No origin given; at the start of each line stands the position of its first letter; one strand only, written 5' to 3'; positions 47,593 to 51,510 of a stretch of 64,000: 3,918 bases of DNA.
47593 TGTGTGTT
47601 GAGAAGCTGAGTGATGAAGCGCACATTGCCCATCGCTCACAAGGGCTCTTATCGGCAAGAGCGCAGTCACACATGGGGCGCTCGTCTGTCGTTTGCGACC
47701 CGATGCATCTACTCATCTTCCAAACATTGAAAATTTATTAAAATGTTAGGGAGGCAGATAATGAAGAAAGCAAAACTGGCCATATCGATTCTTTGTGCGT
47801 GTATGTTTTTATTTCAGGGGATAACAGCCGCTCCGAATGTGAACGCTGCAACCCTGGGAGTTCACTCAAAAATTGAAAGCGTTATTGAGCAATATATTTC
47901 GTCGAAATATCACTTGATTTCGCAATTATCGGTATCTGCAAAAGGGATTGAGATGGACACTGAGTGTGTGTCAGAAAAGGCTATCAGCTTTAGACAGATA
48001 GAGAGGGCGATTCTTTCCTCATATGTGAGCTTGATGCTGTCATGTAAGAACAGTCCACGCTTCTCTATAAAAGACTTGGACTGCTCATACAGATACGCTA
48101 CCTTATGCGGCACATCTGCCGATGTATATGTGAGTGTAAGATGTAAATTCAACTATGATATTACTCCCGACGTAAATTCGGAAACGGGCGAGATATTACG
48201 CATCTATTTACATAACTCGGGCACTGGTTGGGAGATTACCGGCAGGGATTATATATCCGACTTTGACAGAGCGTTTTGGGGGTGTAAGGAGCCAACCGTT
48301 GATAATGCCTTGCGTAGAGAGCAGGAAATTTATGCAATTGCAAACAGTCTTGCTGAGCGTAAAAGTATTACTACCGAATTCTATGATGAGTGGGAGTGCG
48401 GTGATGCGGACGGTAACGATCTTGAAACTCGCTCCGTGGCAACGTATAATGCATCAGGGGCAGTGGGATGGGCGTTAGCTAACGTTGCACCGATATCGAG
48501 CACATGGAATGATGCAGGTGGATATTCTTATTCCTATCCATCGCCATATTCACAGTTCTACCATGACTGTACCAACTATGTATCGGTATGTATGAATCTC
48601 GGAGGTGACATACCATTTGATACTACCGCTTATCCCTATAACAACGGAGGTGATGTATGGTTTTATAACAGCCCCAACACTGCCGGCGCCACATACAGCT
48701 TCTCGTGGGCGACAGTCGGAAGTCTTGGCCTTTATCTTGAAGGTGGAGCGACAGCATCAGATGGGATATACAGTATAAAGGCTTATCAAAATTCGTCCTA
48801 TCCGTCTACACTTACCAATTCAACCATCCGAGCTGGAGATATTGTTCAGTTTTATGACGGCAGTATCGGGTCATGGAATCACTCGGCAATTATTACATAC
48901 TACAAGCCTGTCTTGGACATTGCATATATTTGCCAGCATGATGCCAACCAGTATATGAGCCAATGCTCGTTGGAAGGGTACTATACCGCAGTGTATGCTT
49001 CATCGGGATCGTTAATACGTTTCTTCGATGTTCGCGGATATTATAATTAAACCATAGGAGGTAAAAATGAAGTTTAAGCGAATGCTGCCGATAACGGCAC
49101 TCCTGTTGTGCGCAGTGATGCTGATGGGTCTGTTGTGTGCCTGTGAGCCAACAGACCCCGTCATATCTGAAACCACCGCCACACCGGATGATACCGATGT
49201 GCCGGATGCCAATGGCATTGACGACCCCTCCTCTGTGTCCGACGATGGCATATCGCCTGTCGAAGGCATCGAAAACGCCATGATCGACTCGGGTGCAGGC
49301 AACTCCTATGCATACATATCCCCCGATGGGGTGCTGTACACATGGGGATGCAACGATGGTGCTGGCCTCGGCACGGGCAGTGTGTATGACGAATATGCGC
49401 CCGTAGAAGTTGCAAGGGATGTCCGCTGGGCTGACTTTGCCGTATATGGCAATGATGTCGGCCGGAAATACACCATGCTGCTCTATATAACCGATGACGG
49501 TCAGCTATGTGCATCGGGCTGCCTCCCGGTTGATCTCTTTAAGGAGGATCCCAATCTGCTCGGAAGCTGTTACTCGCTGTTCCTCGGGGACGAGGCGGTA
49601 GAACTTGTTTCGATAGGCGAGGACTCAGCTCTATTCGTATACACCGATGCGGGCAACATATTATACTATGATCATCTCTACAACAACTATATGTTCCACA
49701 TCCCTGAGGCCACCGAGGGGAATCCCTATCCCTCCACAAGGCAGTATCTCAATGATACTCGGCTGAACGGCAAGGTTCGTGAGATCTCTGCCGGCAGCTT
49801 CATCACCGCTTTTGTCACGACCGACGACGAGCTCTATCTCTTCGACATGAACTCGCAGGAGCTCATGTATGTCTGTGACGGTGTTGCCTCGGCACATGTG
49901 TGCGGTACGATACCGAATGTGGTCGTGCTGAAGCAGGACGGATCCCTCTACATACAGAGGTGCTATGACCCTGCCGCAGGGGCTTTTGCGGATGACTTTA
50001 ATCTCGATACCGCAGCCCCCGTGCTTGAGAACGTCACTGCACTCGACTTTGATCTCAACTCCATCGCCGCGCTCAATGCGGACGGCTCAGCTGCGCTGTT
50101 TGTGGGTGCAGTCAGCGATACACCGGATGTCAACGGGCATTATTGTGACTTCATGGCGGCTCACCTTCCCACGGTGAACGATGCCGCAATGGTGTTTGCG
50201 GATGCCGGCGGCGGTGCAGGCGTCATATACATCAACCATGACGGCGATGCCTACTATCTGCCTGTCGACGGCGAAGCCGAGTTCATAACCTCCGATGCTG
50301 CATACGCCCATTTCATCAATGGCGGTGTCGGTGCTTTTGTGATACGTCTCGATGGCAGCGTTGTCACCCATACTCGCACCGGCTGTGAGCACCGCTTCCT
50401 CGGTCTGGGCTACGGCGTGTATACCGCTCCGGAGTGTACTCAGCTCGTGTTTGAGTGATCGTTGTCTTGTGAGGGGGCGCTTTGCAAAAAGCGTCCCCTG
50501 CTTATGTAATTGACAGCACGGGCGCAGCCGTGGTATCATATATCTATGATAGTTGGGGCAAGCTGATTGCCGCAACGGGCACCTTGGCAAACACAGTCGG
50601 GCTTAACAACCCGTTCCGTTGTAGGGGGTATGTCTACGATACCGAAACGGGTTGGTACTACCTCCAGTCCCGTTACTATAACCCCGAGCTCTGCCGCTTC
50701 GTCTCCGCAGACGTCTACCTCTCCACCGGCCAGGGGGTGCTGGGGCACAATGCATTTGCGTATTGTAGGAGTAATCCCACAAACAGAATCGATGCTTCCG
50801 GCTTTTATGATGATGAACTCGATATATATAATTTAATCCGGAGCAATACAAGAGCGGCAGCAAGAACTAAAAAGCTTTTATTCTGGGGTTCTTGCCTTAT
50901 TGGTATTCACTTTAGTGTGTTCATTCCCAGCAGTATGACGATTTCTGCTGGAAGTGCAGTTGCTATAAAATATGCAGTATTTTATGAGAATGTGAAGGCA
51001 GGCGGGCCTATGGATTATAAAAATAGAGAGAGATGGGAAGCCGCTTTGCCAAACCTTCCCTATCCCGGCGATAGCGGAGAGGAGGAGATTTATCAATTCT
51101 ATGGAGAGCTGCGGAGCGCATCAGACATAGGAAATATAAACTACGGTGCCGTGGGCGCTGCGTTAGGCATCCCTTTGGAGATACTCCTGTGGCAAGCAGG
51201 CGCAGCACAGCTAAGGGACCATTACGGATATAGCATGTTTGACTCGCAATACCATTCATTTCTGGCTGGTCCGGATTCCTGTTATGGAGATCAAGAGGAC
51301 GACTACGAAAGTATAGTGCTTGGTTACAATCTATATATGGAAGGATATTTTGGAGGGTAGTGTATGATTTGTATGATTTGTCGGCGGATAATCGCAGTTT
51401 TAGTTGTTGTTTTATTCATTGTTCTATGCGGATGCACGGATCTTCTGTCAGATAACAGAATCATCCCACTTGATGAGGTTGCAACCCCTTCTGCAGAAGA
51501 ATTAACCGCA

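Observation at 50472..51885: Intact orphan RHS-CT cassette (Ntox44-like toxin) whose only start codon is buried in a hairpin, followed by a lipoprotein immunity candidate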

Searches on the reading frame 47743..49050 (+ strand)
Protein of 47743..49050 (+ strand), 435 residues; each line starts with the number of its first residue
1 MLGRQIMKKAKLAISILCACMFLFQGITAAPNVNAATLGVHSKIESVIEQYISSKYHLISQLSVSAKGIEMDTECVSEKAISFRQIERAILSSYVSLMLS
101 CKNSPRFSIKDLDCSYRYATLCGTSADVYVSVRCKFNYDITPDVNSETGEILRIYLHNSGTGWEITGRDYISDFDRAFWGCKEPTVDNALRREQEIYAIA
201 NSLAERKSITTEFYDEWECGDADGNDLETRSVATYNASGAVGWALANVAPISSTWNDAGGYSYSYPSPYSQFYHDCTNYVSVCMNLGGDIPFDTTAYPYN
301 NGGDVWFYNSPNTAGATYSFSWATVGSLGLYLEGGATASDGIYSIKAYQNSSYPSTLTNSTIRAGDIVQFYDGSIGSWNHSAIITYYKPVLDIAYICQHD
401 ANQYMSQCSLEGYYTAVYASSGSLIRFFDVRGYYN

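Call 5: search_protein_families(library=pfam, proteins=[window:47743-49050:+], max_evalue=1)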
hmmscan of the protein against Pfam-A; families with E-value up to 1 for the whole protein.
window:47743-49050:+ (435 aa): 2 families
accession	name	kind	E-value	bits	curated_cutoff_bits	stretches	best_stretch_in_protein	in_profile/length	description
PF12671.13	Amidase_6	-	4.9e-16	59.7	23.2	1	235-411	2-152/163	Putative amidase domain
PF07648.20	Kazal_2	-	0.074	13.6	22.8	0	394-411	12-29/48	Kazal-type serine protease inhibitor domain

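Call 6: search_protein_families(library=ncbifam, proteins=[window:47743-49050:+], max_evalue=1)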
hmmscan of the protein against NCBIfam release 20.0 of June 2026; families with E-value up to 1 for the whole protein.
window:47743-49050:+ (435 aa): 0 families

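Call 64: search_protein_families(library=padloc, proteins=[window:47761-49047:+], max_evalue=0.01)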
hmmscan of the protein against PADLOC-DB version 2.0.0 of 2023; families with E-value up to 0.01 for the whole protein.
window:47761-49047:+ (429 aa): 0 families

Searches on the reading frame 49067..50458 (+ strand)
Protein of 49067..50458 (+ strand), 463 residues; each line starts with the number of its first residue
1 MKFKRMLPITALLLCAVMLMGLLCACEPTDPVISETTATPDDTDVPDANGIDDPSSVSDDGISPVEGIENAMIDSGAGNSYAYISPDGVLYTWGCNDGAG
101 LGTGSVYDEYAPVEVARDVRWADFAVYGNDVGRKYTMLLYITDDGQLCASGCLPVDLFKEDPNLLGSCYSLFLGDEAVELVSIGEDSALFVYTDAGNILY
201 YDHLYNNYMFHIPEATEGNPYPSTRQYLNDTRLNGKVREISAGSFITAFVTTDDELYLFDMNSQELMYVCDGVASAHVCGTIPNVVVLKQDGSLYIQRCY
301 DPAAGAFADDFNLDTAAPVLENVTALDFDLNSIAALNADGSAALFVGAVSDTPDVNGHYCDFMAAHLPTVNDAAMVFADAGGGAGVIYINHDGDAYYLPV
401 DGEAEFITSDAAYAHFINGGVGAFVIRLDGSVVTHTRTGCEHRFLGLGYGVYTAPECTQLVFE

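Call 5: search_protein_families(library=pfam, proteins=[window:49067-50458:+], max_evalue=1)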
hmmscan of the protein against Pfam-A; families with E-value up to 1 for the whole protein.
window:49067-50458:+ (463 aa): 4 families
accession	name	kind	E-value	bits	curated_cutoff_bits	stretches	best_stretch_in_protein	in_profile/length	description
PF25390.1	WD40_RLD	-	1.1e-09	38.6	150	1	73-263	36-223/363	RCC1-like domain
PF00415.24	RCC1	-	1.2e-06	29.4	21.7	1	87-123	1-39/50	Regulator of chromosome condensation (RCC1) repeat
PF13540.12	RCC1_2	-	0.00045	20.4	22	1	237-257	1-21/30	Regulator of chromosome condensation (RCC1) repeat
PF16755.11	Beta-prop_NUP159_NUP214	-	0.2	11.3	29.6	1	246-297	122-174/366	NUP159/214 beta propeller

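Call 6: search_protein_families(library=ncbifam, proteins=[window:49067-50458:+], max_evalue=1)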
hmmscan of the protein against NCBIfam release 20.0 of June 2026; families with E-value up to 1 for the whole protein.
window:49067-50458:+ (463 aa): 6 families
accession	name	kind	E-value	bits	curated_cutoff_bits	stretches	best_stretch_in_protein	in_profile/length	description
NF010936.0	PRK14356.1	equivalog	0.028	13.3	666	1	364-435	365-433/456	bifunctional UDP-N-acetylglucosamine diphosphorylase/glucosamine-1-phosphate N-acetyltransferase GlmU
NF010933.0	PRK14353.1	equivalog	0.036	12.7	505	1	364-435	347-415/453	bifunctional UDP-N-acetylglucosamine diphosphorylase/glucosamine-1-phosphate N-acetyltransferase GlmU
NF010939.0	PRK14359.1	equivalog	0.11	11.1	592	1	364-415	334-384/430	bifunctional UDP-N-acetylglucosamine diphosphorylase/glucosamine-1-phosphate N-acetyltransferase GlmU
NF010937.0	PRK14357.1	equivalog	0.3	9.9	658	1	364-435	350-418/448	bifunctional UDP-N-acetylglucosamine diphosphorylase/glucosamine-1-phosphate N-acetyltransferase GlmU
NF034186.3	PRK14891.1-1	equivalog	0.31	11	73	0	417-445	11-39/51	50S ribosomal protein L24e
TIGR01173.1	glmU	equivalog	0.55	9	366.85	1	364-435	358-426/452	bifunctional UDP-N-acetylglucosamine diphosphorylase/glucosamine-1-phosphate N-acetyltransferase GlmU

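Call 64: search_protein_families(library=padloc, proteins=[window:49067-50455:+], max_evalue=0.01)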
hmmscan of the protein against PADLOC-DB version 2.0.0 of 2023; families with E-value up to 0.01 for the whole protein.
window:49067-50455:+ (463 aa): 0 families

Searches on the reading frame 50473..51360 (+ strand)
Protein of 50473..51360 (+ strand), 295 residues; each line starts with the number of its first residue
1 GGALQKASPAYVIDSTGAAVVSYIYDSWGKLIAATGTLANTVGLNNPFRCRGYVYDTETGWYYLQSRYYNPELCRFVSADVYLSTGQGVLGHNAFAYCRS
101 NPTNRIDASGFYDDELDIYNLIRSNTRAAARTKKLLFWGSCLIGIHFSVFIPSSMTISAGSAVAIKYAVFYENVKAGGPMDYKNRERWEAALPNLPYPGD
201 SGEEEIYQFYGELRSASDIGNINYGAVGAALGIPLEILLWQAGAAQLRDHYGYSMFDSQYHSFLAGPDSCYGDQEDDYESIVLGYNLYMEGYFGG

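Call 5: search_protein_families(library=pfam, proteins=[window:50473-51360:+], max_evalue=1)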
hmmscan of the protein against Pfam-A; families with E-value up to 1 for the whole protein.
window:50473-51360:+ (295 aa): 2 families
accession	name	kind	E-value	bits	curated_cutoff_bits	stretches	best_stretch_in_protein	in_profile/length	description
PF15607.11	Ntox44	-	1.5e-15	57.8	24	1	170-289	2-103/104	Bacterial toxin 44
PF16942.10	CclA_1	-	0.11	13.2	25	1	131-176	6-54/103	Putative cyclic bacteriocin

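Call 6: search_protein_families(library=ncbifam, proteins=[window:50473-51360:+], max_evalue=1)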
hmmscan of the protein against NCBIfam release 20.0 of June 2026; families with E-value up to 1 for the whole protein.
window:50473-51360:+ (295 aa): 2 families
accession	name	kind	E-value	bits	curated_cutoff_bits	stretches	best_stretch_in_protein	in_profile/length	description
TIGR03696.1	Rhs_assc_core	domain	1.4e-18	67.2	32.5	1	25-110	1-75/76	RHS repeat-associated core domain-containing protein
NF041261.1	RHS_core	equivalog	4.1e-07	28.2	2000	1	9-110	1168-1260/1261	RHS element core protein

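Call 7: find_homologous_proteins(query=window:50473-51357:+, max_evalue=0.001)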
Query window:50473-51357:+ (295 aa): 1362 proteins with E <= 0.001 among 4502 candidates; the best 120 are listed.
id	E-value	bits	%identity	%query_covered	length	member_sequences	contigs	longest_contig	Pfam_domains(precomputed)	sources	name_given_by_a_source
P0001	5.9e-107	376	61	96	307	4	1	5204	PF15607.12,PF25023.2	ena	-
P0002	6.3e-107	376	61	96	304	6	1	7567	PF15607.12,PF25023.2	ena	-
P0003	3.2e-105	370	58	100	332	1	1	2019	PF15607.12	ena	-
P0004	2.7e-97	344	60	90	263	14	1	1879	PF15607.12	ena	-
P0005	5.4e-97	343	57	93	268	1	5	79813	PF15607.12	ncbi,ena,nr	ncbi:MAG: hypothetical protein J5854_07415 [Clostridia bacterium]|nr:hypothetical protein [Clostridi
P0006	1.5e-87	312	53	96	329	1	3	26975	PF15607.12,PF25023.2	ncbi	-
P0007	7.3e-86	306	55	96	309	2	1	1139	PF15607.12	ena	-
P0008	5.9e-53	198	82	37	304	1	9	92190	PF25023.2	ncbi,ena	-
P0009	1.2e-51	194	38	94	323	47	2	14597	PF15607.12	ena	-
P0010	1.6e-50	190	43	94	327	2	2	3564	PF15607.12,PF05593.20,PF25023.2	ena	-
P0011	2.2e-47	180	82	33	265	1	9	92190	-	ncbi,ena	-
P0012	3.8e-46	176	77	34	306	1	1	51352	PF25023.2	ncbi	-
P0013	4.5e-45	172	79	34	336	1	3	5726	PF00877.26,PF25023.2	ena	-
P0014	6.5e-45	172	77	34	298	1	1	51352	PF25023.2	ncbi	-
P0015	1.5e-44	171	72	34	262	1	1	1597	PF25023.2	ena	-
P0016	2.1e-44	170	43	81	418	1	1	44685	PF15607.12,PF25023.2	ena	-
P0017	2.1e-44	170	39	95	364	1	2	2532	PF15607.12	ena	-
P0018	2.6e-44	170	43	81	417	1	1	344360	PF15607.12,PF25023.2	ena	-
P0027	2.5e-43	167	44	76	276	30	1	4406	PF15607.12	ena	-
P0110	5.5e-41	159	45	67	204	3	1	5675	PF15607.12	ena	-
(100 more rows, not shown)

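Call 16: find_encoding_contigs(protein=P0008, flank=10000, max_places=3)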
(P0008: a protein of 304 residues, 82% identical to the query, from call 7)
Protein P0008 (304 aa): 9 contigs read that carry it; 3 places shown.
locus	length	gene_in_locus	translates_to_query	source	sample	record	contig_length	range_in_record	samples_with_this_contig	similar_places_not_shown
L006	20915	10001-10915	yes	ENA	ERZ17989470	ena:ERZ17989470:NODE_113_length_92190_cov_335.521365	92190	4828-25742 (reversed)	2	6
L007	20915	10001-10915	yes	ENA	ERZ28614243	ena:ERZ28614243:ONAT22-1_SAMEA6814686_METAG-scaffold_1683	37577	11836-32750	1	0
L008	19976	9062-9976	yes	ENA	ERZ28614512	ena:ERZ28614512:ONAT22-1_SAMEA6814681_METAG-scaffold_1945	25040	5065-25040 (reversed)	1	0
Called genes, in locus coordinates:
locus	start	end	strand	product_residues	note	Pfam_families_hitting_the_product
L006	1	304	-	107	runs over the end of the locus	-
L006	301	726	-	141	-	PF14659:Phage_int_SAM_3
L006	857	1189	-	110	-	PF02481:DNA_processg_A (weak), PF10686:YAcAr (weak)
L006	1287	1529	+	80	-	PF13560:HTH_31 (weak), PF12844:HTH_19, PF01381:HTH_3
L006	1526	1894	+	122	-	-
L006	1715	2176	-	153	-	PF00080:Sod_Cu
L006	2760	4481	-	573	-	PF02878:PGM_PMM_I, PF02879:PGM_PMM_II, PF02880:PGM_PMM_III, PF00408:PGM_PMM_IV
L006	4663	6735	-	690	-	PF12799:LRR_4 (faint), PF00404:Dockerin_1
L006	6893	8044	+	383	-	PF01022:HTH_5, PF12840:HTH_20 (weak)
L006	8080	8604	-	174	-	PF05962:HutD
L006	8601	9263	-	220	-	PF00702:Hydrolase, PF08282:Hydrolase_3 (faint), PF12710:HAD, PF13419:HAD_2, PF13242:Hydrolase_like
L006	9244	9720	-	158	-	PF00583:Acetyltransf_1, PF13673:Acetyltransf_10, PF13508:Acetyltransf_7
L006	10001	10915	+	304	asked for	PF25023:TEN_YD-shell (weak)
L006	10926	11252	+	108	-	-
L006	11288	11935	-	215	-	-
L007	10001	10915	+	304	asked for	PF25023:TEN_YD-shell (weak)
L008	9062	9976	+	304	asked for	PF25023:TEN_YD-shell (weak)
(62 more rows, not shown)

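Call 17: find_encoding_contigs(protein=P0005, flank=10000, max_places=3)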
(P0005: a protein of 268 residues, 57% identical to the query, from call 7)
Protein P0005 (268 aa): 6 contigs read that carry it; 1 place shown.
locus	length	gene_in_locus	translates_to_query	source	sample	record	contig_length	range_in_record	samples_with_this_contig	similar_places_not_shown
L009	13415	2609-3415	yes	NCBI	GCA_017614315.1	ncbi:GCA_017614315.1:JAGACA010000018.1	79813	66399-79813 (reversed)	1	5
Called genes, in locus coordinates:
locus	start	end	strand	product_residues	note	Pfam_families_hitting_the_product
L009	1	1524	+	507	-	PF25023:TEN_YD-shell (weak), PF05593:RHS_repeat (faint), PF25023:TEN_YD-shell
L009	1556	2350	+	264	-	-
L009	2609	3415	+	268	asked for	PF15607:Ntox44 (weak)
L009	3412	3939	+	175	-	-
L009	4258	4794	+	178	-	-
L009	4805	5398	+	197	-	-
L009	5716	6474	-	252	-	PF04203:Sortase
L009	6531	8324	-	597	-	PF00877:NLPC_P60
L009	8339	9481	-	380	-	PF12846:AAA_10, PF19044:P-loop_TraG, PF01935:DUF87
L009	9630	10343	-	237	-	-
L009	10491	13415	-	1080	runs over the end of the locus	PF13620:CarboxypepD_reg (faint), PF17210:SdrD_B (faint), PF11974:bMG3 (faint), PF17802:SpaA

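Call 19: find_encoding_contigs(protein=P0006, flank=10000, max_places=2)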
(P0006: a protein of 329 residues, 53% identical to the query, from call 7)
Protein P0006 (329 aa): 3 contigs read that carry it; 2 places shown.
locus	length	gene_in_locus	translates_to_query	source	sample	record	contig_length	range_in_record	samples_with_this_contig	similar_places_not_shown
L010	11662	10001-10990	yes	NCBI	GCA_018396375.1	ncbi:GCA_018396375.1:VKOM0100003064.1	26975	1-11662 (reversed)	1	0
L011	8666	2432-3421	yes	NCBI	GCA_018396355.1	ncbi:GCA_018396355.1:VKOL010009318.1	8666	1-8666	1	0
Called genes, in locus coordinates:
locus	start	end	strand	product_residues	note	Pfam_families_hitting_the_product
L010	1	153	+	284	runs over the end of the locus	PF12822:ECF_trnsprt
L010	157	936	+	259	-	PF03309:Pan_kinase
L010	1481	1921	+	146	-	PF04542:Sigma70_r2, PF08281:Sigma70_r4_2, PF04545:Sigma70_r4, PF13936:HTH_38 (weak)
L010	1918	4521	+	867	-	PF13648:Lipocalin_4 (faint)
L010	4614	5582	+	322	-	-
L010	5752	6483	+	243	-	PF08812:YtxC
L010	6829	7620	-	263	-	PF06182:ABC2_membrane_6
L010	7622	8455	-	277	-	PF06182:ABC2_membrane_6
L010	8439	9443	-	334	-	PF00005:ABC_tran, PF13304:AAA_21 (weak)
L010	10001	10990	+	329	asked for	PF25023:TEN_YD-shell, PF15607:Ntox44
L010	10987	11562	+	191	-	-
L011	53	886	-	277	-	PF06182:ABC2_membrane_6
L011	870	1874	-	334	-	PF00005:ABC_tran, PF13304:AAA_21 (weak)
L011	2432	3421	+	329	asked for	PF25023:TEN_YD-shell, PF15607:Ntox44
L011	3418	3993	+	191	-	-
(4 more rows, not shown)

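Call 20: find_encoding_contigs(protein=P0002, flank=10000, max_places=2)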
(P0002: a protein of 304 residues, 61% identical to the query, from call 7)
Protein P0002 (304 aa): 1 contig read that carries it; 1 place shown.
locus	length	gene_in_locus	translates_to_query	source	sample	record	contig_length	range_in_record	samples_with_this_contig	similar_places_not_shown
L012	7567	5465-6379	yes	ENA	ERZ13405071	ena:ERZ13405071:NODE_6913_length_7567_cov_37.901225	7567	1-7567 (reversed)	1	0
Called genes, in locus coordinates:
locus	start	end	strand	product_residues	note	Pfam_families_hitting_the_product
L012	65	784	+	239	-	-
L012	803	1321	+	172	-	-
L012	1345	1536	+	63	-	-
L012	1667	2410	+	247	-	-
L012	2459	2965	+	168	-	-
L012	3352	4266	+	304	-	PF25023:TEN_YD-shell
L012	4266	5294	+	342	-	-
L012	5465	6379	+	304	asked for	PF25023:TEN_YD-shell, PF15607:Ntox44 (weak)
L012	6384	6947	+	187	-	-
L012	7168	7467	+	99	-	-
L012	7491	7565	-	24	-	?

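Call 64: search_protein_families(library=padloc, proteins=[window:50473-51357:+], max_evalue=0.01)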
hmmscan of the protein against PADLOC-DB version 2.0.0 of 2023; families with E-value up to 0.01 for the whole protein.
window:50473-51357:+ (295 aa): 0 families
